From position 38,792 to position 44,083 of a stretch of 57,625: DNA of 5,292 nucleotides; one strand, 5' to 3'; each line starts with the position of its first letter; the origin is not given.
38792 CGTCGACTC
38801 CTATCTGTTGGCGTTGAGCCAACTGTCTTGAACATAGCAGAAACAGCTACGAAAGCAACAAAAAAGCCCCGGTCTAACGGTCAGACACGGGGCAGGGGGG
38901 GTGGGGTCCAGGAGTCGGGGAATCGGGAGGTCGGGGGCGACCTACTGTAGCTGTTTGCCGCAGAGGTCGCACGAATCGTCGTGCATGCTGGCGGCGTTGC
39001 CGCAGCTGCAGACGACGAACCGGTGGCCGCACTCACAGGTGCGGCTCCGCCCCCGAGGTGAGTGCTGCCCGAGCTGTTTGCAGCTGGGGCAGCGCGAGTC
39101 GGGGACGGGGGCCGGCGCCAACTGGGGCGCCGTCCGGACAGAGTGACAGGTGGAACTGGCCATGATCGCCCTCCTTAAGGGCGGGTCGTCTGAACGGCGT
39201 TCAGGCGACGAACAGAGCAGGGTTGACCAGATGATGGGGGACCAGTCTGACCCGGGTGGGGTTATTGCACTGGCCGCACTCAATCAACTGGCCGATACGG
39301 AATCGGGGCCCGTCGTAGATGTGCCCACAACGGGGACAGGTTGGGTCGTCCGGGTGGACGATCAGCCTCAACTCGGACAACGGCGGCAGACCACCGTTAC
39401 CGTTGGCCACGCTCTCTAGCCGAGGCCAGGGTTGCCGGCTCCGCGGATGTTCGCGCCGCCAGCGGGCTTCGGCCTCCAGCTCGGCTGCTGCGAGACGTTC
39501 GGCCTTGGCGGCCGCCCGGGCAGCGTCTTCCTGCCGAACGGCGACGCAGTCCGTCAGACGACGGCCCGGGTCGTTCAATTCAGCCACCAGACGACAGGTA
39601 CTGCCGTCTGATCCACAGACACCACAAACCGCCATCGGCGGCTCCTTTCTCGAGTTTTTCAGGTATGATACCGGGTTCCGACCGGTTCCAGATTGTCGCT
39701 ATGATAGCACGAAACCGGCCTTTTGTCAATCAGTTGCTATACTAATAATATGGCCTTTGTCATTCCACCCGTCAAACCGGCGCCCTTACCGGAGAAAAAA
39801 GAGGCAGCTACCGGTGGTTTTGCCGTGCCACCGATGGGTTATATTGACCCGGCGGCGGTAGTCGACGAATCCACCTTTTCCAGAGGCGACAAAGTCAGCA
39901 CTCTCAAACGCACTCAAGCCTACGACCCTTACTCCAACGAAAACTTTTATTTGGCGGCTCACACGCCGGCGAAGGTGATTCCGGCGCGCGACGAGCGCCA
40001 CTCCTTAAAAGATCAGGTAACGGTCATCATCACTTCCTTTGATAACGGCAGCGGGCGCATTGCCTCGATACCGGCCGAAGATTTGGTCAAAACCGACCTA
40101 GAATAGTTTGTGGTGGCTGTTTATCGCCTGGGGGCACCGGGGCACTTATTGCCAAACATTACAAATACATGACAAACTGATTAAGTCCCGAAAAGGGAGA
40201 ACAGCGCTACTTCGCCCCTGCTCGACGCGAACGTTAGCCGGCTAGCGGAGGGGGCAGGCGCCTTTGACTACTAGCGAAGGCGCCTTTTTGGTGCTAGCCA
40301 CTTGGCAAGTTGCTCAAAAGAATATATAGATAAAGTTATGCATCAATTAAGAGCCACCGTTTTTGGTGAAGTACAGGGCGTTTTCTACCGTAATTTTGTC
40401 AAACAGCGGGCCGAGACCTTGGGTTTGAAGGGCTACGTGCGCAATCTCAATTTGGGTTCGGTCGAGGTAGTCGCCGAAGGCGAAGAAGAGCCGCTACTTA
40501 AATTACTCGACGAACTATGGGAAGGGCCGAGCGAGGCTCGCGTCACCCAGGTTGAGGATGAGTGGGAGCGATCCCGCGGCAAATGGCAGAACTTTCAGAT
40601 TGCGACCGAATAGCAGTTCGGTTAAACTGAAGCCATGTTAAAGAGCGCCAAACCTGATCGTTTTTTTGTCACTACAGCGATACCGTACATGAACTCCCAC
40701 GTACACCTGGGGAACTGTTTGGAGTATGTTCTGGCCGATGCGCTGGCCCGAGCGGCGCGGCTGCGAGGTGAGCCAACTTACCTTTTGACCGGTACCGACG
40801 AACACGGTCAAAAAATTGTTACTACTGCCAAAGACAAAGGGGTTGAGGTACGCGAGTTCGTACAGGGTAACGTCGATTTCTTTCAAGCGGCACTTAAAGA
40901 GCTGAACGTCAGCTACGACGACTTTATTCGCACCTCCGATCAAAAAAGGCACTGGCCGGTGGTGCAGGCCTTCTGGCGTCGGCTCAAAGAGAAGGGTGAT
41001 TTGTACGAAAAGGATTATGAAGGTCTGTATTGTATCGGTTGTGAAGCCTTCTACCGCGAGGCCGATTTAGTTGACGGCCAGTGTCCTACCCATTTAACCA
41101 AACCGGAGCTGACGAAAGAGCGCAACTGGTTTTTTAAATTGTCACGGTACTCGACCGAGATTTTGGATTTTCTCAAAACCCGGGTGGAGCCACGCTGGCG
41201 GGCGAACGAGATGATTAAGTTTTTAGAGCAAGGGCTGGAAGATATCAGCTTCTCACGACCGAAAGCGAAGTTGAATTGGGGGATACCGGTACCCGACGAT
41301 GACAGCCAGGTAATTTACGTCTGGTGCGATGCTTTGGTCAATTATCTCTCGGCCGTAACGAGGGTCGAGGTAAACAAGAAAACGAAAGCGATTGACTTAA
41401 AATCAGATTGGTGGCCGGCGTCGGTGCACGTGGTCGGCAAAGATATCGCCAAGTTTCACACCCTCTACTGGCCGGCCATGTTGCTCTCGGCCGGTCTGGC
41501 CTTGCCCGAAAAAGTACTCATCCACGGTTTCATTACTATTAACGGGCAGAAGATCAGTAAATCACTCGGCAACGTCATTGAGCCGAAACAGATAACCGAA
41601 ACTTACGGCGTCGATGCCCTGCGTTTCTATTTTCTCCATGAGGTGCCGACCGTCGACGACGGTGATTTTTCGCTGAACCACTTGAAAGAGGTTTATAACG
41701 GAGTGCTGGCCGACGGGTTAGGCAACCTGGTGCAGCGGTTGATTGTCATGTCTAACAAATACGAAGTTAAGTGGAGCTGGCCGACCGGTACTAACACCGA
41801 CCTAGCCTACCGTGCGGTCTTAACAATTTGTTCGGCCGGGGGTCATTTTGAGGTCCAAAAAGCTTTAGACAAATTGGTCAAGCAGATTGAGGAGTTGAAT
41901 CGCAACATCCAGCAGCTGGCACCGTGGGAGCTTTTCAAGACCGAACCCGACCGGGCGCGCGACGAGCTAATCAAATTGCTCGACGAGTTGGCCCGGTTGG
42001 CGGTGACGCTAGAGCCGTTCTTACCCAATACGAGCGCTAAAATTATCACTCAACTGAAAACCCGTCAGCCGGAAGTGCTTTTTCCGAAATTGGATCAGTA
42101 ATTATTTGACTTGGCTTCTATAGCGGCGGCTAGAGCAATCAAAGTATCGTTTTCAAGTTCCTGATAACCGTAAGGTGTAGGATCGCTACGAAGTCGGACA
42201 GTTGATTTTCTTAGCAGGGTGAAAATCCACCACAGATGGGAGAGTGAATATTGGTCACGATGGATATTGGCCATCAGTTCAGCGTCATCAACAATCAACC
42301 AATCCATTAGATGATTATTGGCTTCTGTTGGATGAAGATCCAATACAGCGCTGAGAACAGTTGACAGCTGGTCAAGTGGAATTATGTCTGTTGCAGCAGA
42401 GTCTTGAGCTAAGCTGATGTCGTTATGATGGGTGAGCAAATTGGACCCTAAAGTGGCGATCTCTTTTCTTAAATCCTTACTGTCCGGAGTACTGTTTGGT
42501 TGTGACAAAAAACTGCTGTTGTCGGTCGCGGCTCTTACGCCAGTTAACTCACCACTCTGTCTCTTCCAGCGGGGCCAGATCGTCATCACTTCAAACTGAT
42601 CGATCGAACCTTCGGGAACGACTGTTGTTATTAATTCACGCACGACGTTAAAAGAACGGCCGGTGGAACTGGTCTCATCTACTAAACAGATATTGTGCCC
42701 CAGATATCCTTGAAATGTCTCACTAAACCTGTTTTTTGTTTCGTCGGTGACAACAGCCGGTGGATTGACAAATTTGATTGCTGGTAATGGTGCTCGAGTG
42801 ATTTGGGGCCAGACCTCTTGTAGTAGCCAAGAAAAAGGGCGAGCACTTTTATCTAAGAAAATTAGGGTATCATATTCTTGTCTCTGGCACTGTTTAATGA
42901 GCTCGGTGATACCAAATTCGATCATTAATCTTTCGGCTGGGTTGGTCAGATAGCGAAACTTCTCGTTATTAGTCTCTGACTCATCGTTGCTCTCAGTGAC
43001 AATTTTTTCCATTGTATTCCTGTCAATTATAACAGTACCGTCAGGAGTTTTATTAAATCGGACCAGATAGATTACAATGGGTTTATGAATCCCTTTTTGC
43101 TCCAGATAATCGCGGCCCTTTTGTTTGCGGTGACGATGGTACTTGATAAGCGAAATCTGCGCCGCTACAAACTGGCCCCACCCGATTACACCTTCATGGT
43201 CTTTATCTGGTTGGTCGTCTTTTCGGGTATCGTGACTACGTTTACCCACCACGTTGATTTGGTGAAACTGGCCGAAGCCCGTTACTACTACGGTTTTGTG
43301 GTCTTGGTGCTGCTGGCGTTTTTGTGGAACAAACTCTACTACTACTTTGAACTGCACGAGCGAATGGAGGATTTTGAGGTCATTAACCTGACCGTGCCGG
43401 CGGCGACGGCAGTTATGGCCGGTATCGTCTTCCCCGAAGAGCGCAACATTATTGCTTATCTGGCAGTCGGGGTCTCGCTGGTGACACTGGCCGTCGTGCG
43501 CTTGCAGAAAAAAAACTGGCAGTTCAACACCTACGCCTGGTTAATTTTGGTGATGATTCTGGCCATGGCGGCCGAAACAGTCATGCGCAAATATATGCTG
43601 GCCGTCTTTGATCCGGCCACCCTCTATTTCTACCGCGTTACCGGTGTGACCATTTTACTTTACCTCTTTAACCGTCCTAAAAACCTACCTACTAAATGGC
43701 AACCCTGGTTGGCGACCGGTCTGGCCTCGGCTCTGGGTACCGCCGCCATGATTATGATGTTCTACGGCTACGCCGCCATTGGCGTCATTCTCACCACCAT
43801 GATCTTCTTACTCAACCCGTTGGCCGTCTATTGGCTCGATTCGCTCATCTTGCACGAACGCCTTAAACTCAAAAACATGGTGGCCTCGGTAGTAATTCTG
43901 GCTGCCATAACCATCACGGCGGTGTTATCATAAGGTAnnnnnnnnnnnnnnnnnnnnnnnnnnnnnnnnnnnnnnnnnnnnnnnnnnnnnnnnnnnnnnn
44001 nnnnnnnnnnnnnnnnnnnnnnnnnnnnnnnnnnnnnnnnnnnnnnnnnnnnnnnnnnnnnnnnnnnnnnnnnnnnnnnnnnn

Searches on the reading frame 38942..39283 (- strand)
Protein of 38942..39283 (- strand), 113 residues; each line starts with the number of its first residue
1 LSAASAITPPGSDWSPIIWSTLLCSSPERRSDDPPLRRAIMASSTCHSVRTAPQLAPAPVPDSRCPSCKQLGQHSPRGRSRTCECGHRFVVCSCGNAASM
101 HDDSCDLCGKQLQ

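Call 5: search_protein_families(library=pfam, proteins=[window:38942-39283:-], max_evalue=0.01)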
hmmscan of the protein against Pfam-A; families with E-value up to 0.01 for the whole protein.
window:38942-39283:- (113 aa): 1 family
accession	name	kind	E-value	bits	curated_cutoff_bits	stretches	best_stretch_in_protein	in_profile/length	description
PF20173.3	ZnF_RZ-type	-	0.0019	18.2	27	1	78-111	9-40/54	RZ type zinc finger domain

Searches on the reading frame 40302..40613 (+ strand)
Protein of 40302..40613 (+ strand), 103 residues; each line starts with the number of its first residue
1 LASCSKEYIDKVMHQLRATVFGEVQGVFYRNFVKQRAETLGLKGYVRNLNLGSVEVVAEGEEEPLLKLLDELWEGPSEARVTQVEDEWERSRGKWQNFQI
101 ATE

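Call 39: search_protein_families(library=pfam, proteins=[window:40302-40613:+], max_evalue=0.00001)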
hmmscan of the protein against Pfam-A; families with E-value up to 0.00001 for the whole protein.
window:40302-40613:+ (103 aa): 1 family
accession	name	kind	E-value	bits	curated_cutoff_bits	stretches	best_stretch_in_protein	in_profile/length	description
PF00708.24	Acylphosphatase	-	6.2e-26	90.9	22.5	1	17-100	2-85/85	Acylphosphatase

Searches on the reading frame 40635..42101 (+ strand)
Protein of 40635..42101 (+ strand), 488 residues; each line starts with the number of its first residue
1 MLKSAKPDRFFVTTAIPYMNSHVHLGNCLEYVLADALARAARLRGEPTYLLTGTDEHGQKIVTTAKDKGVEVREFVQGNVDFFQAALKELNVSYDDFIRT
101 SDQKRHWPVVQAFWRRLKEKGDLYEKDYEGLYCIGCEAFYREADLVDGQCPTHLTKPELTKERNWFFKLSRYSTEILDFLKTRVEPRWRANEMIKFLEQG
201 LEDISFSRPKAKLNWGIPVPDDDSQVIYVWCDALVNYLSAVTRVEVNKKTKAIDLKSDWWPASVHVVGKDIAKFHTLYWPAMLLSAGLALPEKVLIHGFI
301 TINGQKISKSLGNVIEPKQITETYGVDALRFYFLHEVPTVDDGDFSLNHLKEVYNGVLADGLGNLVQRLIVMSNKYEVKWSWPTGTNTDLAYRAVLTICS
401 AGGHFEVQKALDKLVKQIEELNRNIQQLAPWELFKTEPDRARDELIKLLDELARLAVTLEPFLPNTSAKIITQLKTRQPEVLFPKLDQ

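Call 39: search_protein_families(library=pfam, proteins=[window:40635-42101:+], max_evalue=0.00001)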
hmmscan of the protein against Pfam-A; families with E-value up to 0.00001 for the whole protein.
window:40635-42101:+ (488 aa): 5 families
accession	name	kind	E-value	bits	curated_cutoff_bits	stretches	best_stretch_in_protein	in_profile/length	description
PF09334.17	tRNA-synt_1g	-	1.7e-106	356.7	20.1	2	155-369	174-390/391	tRNA synthetases class I (M)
PF00133.28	tRNA-synt_1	-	4.6e-26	92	22.7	2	226-342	298-410/414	tRNA synthetases class I (I, L, M and V)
PF01406.26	tRNA-synt_1e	-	2.5e-12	47.2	27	1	294-335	241-282/301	tRNA synthetases class I (C) catalytic domain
PF19303.5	Anticodon_3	-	1.8e-07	31.6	23.5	1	404-478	31-105/152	Anticodon binding domain of methionyl tRNA ligase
PF01921.24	tRNA-synt_1f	-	1.1e-06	28.2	27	0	287-340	263-316/360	tRNA synthetases class I (K)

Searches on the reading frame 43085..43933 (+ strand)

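Call 40: search_protein_families(library=pfam, proteins=[window:43085-43933:+], max_evalue=0.00001)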
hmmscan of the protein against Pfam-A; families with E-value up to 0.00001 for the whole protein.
window:43085-43933:+ (282 aa): 1 family
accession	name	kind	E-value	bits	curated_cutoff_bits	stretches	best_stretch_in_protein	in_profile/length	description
PF00892.27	EamA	-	2e-19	70.6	28.2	1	151-278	4-133/135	EamA-like transporter family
